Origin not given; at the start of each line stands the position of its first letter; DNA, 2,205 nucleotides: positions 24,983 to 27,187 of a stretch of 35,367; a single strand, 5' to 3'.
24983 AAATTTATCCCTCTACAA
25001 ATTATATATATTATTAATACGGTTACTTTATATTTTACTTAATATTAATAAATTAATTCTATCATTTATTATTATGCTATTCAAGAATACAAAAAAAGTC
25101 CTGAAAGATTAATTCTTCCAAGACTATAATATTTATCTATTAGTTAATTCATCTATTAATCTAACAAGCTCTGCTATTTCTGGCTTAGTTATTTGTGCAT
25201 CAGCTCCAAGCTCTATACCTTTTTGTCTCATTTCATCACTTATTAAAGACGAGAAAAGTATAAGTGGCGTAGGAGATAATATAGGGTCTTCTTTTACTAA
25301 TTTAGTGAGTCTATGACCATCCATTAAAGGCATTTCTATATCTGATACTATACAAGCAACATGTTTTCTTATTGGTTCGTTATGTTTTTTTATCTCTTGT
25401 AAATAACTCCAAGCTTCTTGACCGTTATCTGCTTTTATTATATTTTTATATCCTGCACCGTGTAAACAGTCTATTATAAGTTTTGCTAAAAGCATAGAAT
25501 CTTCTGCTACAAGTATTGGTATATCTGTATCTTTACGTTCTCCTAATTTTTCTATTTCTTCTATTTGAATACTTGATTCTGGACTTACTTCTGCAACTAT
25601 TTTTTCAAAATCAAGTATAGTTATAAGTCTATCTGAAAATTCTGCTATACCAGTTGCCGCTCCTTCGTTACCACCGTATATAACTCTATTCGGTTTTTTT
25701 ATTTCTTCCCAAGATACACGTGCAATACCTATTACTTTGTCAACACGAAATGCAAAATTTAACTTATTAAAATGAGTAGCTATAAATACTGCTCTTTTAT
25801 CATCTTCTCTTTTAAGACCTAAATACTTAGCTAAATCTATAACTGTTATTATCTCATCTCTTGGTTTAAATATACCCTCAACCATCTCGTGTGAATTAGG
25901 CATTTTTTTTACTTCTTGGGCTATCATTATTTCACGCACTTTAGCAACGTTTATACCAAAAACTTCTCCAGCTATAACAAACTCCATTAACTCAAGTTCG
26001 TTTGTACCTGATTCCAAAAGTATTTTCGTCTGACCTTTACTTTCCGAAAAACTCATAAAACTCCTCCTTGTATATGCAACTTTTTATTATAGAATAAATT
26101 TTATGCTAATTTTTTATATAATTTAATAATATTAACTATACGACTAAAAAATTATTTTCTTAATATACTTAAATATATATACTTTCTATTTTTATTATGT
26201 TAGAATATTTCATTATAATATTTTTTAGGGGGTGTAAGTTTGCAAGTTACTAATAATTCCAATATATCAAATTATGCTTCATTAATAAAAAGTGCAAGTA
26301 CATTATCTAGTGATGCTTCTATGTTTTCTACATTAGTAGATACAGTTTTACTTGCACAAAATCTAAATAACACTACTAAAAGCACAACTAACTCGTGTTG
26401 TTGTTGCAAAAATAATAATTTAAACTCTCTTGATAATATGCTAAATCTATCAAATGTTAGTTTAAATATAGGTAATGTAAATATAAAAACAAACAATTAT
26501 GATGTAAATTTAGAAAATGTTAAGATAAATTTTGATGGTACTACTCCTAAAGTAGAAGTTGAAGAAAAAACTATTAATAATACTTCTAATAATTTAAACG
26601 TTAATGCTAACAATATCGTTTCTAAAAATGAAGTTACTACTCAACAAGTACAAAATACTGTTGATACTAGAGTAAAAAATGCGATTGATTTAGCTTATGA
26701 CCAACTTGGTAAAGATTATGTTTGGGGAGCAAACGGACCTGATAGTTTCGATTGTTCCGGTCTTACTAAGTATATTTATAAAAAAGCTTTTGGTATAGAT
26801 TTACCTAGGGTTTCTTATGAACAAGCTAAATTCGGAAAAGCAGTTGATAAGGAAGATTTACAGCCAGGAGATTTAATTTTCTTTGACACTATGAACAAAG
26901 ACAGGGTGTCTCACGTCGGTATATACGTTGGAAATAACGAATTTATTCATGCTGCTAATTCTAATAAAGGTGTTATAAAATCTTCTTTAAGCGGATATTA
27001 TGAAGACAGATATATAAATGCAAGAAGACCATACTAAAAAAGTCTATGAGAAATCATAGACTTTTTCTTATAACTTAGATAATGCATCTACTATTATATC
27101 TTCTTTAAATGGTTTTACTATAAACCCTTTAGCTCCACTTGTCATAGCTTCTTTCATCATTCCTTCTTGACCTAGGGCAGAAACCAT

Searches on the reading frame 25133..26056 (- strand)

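Call 9: search_protein_families(library=ncbifam, proteins=[window:25133-26056:-], max_evalue=0.001)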
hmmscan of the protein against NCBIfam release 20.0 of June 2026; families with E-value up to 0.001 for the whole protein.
window:25133-26056:- (307 aa): 36 families (the best 25 are shown)
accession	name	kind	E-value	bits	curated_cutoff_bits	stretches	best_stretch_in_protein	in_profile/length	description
NF033120.0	vanR_FM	exception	8.6e-12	45.2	460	1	178-297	3-110/231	vancomycin resistance response regulator transcription factor, VanR-F/VanR-M family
NF008099.0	PRK10841.1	equivalog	2e-11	42.4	920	1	155-298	802-932/949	two-component system sensor histidine kinase RcsC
NF007135.0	PRK09581.1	equivalog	3.8e-10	39.2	474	1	181-292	5-106/457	PleD family two-component system response regulator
NF001965.0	PRK00742.1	subfamily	6.2e-09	35.5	293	1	179-294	4-110/357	chemotaxis-specific protein-glutamate methyltransferase CheB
NF007903.0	PRK10612.1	equivalog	7.3e-09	35.6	260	1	16-155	12-152/167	chemotaxis protein CheW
NF007982.1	PRK10710.1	equivalog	3.8e-08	33.2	380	1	177-292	6-108/235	envelope stress response regulator BaeR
NF041866.1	EpsW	equivalog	1.9e-07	30.7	200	1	181-296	8-115/131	exopolysaccharide biosynthesis response regulator EpsW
NF045944.1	ResRegRpaBCyano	equivalog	2.5e-07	30.3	330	1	182-292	1-98/229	response regulator transcription factor RpaB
NF008318.0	PRK11107.1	equivalog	2.6e-07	29.1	890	1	157-292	646-771/920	two-component sensor histidine kinase BarA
NF007901.0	PRK10610.1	equivalog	2.7e-07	30.8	189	1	176-295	3-113/129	chemotaxis response regulator CheY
NF041367.1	CheY_Halo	equivalog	3.5e-07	30.6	200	1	181-293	1-101/114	chemotaxis protein CheY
NF047465.1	hybrid_HK_LvrA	exception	1.3e-06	26.8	1200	1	179-295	468-573/819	hybrid histidine kinase/response regulator LvrA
NF051850.1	RespRegRprY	equivalog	1.5e-06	27.8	370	1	177-302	3-117/234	response regulator transcription factor RprY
TIGR02154.1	PhoB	equivalog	2.1e-06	27.2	296.2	1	181-297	5-112/226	phosphate regulon transcriptional regulator PhoB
NF046022.1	RespRegCpdRBruc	equivalog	3e-06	27.2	180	1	180-268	3-78/120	cell cycle two-component system response regulator CpdR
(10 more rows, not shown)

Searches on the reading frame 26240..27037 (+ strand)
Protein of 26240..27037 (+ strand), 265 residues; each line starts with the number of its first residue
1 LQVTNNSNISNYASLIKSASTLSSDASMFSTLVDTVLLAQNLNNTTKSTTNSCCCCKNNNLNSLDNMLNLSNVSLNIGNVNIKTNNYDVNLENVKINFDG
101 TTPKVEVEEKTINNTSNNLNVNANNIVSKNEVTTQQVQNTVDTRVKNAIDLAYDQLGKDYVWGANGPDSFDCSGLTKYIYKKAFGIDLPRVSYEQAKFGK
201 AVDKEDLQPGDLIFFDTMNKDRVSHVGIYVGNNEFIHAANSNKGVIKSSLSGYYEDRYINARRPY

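Call 9: search_protein_families(library=ncbifam, proteins=[window:26240-27037:+], max_evalue=0.001)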
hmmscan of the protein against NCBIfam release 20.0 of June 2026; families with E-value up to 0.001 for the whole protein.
window:26240-27037:+ (265 aa): 10 families
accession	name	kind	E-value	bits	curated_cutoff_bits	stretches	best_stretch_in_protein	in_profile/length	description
NF008096.1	PRK10838.1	equivalog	4e-28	98.5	186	1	113-263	30-184/189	bifunctional murein DD-endopeptidase/murein LD-carboxypeptidase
NF010495.0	PRK13914.1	equivalog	7.9e-28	97.6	647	1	80-241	310-459/481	invasion associated endopeptidase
NF038345.1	wall_hydro_RipC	exception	1.9e-25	90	425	1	121-240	224-341/362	peptidoglycan hydrolase RipC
NF040678.1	EntFM_CwpFM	equivalog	2.4e-19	69.7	720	1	94-257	257-422/430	enterotoxin EntFM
NF046048.1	NlpC_P60_DIP1281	equivalog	9e-19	67.7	517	1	102-248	412-572/587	DIP1281 family NlpC/P60 protein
NF033743.1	NlpC_inact_RipD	exception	1.2e-12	47.6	215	1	168-242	91-161/181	NlpC/P60 family peptidoglycan-binding protein RipD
NF033742.1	NlpC_p60_RipB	exception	2.6e-12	46.8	335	1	169-247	114-188/206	NlpC/P60 family peptidoglycan endopeptidase RipB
NF033741.1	NlpC_p60_RipA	exception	1.5e-08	34.1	625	1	169-242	365-434/457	NlpC/P60 family peptidoglycan endopeptidase RipA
NF006361.0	PRK08581.1-3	equivalog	5.2e-07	28.5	839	1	168-258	211-300/652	amidase domain-containing protein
TIGR02219.1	phage_NlpC_fam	hypoth_equivalog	1.2e-05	25.7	81.9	1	201-260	71-129/134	putative phage cell wall peptidase, NlpC/P60 family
